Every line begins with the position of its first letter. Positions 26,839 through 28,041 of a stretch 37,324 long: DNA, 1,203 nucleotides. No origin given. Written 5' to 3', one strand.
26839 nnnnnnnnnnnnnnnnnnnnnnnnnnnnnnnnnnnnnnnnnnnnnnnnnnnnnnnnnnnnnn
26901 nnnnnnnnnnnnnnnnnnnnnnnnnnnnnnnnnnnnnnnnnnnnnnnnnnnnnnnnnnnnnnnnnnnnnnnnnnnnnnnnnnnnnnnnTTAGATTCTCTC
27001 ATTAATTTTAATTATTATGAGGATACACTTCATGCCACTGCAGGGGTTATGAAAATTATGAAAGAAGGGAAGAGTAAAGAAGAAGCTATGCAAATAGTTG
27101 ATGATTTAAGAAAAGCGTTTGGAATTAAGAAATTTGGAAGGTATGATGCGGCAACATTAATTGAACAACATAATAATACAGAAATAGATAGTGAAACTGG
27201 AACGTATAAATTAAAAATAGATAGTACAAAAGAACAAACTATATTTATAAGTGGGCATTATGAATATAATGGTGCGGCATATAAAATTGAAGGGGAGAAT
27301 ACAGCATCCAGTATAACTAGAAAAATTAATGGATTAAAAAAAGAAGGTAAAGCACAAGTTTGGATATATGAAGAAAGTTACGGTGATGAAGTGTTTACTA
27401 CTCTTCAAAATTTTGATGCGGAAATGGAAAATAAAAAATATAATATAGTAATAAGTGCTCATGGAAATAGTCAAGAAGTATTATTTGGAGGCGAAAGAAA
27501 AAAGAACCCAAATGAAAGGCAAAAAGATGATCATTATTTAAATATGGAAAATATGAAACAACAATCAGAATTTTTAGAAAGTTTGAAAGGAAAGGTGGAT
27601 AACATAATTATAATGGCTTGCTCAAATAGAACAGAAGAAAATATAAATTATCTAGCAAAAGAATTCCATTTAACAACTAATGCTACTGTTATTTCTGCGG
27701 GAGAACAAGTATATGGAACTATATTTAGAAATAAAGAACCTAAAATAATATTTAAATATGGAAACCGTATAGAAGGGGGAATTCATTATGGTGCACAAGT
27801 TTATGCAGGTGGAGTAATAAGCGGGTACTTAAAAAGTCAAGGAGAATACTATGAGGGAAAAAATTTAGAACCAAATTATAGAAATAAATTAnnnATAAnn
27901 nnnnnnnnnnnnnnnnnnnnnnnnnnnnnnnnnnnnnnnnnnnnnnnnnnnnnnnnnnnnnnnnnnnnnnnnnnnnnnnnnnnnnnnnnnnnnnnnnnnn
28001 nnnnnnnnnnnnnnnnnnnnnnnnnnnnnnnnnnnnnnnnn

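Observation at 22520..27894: Six co-directional genes with -17 to +31 nt spacing link ATP-forming acetyl-CoA synthetase to a cyclase-TM-TPR-protease-like cassette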

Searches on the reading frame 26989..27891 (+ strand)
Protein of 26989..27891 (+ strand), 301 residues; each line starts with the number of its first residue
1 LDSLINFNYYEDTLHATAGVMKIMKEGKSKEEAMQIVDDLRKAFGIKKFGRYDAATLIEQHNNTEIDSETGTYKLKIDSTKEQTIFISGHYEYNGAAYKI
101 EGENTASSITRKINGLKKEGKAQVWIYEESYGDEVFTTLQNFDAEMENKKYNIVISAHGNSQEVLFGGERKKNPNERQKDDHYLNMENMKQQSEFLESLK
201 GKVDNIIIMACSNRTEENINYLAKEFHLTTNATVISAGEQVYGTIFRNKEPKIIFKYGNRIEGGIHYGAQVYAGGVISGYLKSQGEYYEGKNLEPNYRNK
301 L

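Call 57: predict_structure(alignment_id=A4)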
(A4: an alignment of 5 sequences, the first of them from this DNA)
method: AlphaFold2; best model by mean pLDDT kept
length: 301 residues; sequences in the alignment: 5
mean_pLDDT: 69.4   pTM: 0.74
mean pLDDT of the five models: 69.4, 67.9, 65.4, 61.8, 59.9
residues with pLDDT >= 90: 59; 70-90: 119; 50-70: 31; < 50: 92
segments of 3 or more residues with pLDDT < 50: 1-8, 93-106, 212-219, 238-244, 248-301
pLDDT, mean of each block of 10 residues (from residue 1): 40 78 94 94 86 86 90 90 87 44 47 74 89 91 88 81 74 70 87 90 81 48 79 62 45 38 36 42 41 39 33
secondary structure, 60 per line:
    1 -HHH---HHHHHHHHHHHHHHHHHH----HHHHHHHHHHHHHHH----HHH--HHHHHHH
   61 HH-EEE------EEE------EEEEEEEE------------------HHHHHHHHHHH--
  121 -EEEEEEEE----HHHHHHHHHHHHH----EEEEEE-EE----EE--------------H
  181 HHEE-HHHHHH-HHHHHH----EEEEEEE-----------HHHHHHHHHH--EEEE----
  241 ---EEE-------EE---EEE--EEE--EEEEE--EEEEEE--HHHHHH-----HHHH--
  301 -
elements in order: H8-25 H30-44 H54-62 E64-66 E73-75 E82-89 H108-118 E122-129 H134-146 E151-156 H186-191 H193-198 E203-209 H221-230 E233-236 E244-246 E259-261 E264-266 E269-273 E276-281 H284-289 H295-298
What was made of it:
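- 26989..27894 (+): p465 C-terminal domain (residues 165-465): predicted caspase-like (clan CD) cysteine peptidase fold. The putative dyad is His322 (codon 27460-27462, 'ISAHGN') and Cys375 (codon 27619-27621, 'IMACSN'). H and C follow strands 151-156 and 203-209 of the model (call 57).
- On Clan CD cysteine peptidase (caspase-hemoglobinase fold): AF2 C-domain model has pTM 0.74 (call 57). The strands are at 151-156 and 203-209 of the model (call 57).
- The model has only moderate confidence, and residues 248-301 of the domain model are disordered (call 57).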

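Call 60: fold_search(model_id=the predicted structure, library=pdb)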
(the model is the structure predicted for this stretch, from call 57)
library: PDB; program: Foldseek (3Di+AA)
matches with E <= 10: 1361; with E <= 0.001: 1
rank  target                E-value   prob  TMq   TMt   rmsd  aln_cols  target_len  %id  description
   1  9qpe_G                1.5e-04  1.00  0.32  0.48   8.7       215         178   12  Hcp3-Tce1 complex from the Pseudomonas aeruginosa Type VI Secretion System (released 2026-04-08)
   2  3deh_D                1.5e-03  0.98  0.28  0.35  10.3       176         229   15  Crystal Structures of Caspase-3 with Bound Isoquinoline-1,3,4-trione Derivative Inhibitors (released 2008-09-02)
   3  7wr4_C                1.7e-03  1.00  0.31  0.37   6.4       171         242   16  Crystal structure of OspC3-calmodulin-caspase-4 complex (released 2023-01-25)
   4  8tl0_C                1.9e-03  0.99  0.29  0.20   8.4       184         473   16  Structure of activated SAVED-CHAT filament (released 2024-03-06)
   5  1rww_A                1.9e-03  0.98  0.25  0.39   7.8       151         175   15  Crystal structure of human caspase-1 in complex with 4-oxo-3-[(6-{[4-(quinoxalin-2-ylamino)-benzoylamino]-methyl}-pyri (released 2004-12-28)
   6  7xn5_A                2.1e-03  0.99  0.27  0.35   8.6       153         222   16  Cryo-EM structure of CopC-CaM-caspase-3 with ADPR (released 2022-12-14)
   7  3dek_D                2.1e-03  0.98  0.29  0.35   9.6       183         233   17  Crystal Structures of Caspase-3 with Bound Isoquinoline-1,3,4-trione Derivative Inhibitors (released 2008-09-02)
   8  5mmv_A                2.2e-03  0.99  0.29  0.47   6.5       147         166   14  Crystal structure of human Caspase-1 with 2-((2-naphthoyl)-L-valyl)-4-hydroxy-N-((3S)-2-hydroxy-5-oxotetrahydrofuran-3 (released 2017-12-20)
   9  4que_C                2.8e-03  0.97  0.29  0.35   9.1       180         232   17  Caspase-3 Y195FV266H (released 2014-11-05)
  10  6vie_A                3.2e-03  1.00  0.31  0.46   5.2       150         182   16  Structure of caspase-1 in complex with gasdermin D (released 2020-07-01)
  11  6kn1_C                3.6e-03  0.99  0.31  0.52   5.3       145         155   16  P20/P12 of caspase-11 mutant C254A (released 2020-03-11)
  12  4qu5_A                3.6e-03  0.94  0.27  0.33   9.2       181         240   15  Caspase-3 T140V (released 2014-11-05)
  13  8wra                  4.1e-03  0.99  0.32  0.37   8.5       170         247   15  The Crystal Structure of CASP1 from Biortus (released 2023-11-15)
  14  3r7b_A                4.1e-03  0.99  0.28  0.47   6.1       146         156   16  Caspase-2 bound to one copy of Ac-DVAD-CHO (released 2011-07-27)
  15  2hbr_A                4.6e-03  0.99  0.30  0.47   5.6       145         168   19  Crystal structure of human caspase-1 (Arg286->Ala) in complex with 3-[2-(2-benzyloxycarbonylamino-3-methyl-butyrylamin (released 2006-06-27)
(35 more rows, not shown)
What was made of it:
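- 26989..27894 (+): Foldseek PDB: Tce1 9qpe_G at E 1.5e-4, then dozens of caspase-1/-2/-3/-4/-11 chains and SAVED-CHAT 8tl0, probability 0.9-1.0 (call 60).
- On Clan CD cysteine peptidase (caspase-hemoglobinase fold): Foldseek PDB top 50 hits are Tce1, caspases-1/-2/-3/-4/-11 and SAVED-CHAT, at probability 0.9-1.0, E 1.5e-4 to 1e-2 and TM-score (target-normalised) up to 0.52 (call 60).
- p465 has a caspase-like predicted fold, and SAVED-CHAT is among the structural matches (call 60). Asparaginase and other Rossmann-like folds appear among weaker hits (call 60). The top 50 PDB matches are almost exclusively caspases, CHAT and a CPD-like effector (call 60).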

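Call 64: fold_search(model_id=the predicted structure, library=viral)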
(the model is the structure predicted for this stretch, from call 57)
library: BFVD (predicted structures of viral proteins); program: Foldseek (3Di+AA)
matches with E <= 10: 811; with E <= 0.001: 0
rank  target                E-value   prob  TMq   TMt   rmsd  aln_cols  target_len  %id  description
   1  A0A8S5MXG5            1.2e-03  1.00  0.30  0.29   5.8       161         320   13  Uncharacterized protein [Myoviridae sp. ctWaE18]
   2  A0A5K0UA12            2.2e-03  0.95  0.28  0.35   9.4       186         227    9  Metacaspase-like (Fragment) [Yasminevirus sp. GU-2018]
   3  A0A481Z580            2.6e-03  0.63  0.24  0.23  14.0       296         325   10  Caspase [Pithovirus LCPAC102]
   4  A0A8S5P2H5            3.4e-03  0.41  0.19  0.13  19.5       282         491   12  Minor capsid protein (Fragment) [Siphoviridae sp. ctKUC4]
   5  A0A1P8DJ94            5.2e-03  0.99  0.27  0.31   6.2       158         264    8  (no name in the UniProt tables at hand)
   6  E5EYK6                6.7e-03  0.75  0.23  0.30  16.6       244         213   11  (no name in the UniProt tables at hand)
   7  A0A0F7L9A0            9.1e-03  0.63  0.27  0.29  11.0       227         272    9  SF4 helicase domain-containing protein [uncultured marine virus]
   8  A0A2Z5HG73            1.1e-02  0.51  0.23  0.21   9.3       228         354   11  (no name in the UniProt tables at hand)
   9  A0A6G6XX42            1.2e-02  0.28  0.21  0.11  22.0       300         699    9  (no name in the UniProt tables at hand)
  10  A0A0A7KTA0            1.6e-02  0.91  0.28  0.35   5.8       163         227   17  Asb018 [Agrotis segetum nucleopolyhedrovirus B]
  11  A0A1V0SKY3            1.6e-02  0.15  0.16  0.21  18.3       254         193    8  Uncharacterized protein (Fragment) [Klosneuvirus KNV1]
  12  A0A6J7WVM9            1.7e-02  0.21  0.22  0.16  20.8       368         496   12  Phage_DnaB, phage replicative helicase, DnaB family [uncultured Caudovirales phage]
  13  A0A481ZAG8            2.4e-02  0.47  0.22  0.24  10.2       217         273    9  Caspase [Pithovirus LCPAC304]
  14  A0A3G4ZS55            2.6e-02  0.75  0.29  0.24   8.0       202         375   13  VWFA domain-containing protein [Barrevirus sp.]
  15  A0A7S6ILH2            2.8e-02  0.63  0.24  0.28   8.4       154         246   12  (no name in the UniProt tables at hand)
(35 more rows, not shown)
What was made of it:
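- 26989..27894 (+): BFVD: metacaspase-like and caspase hits (call 64).
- Closest known: Clan CD cysteine peptidases: caspases/metacaspases. Same: The best structural matches are exactly these proteins (calls 57, 60, 64).
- The fold search returns caspases, SAVED-CHAT and Tce1 (calls 57, 60, 64).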
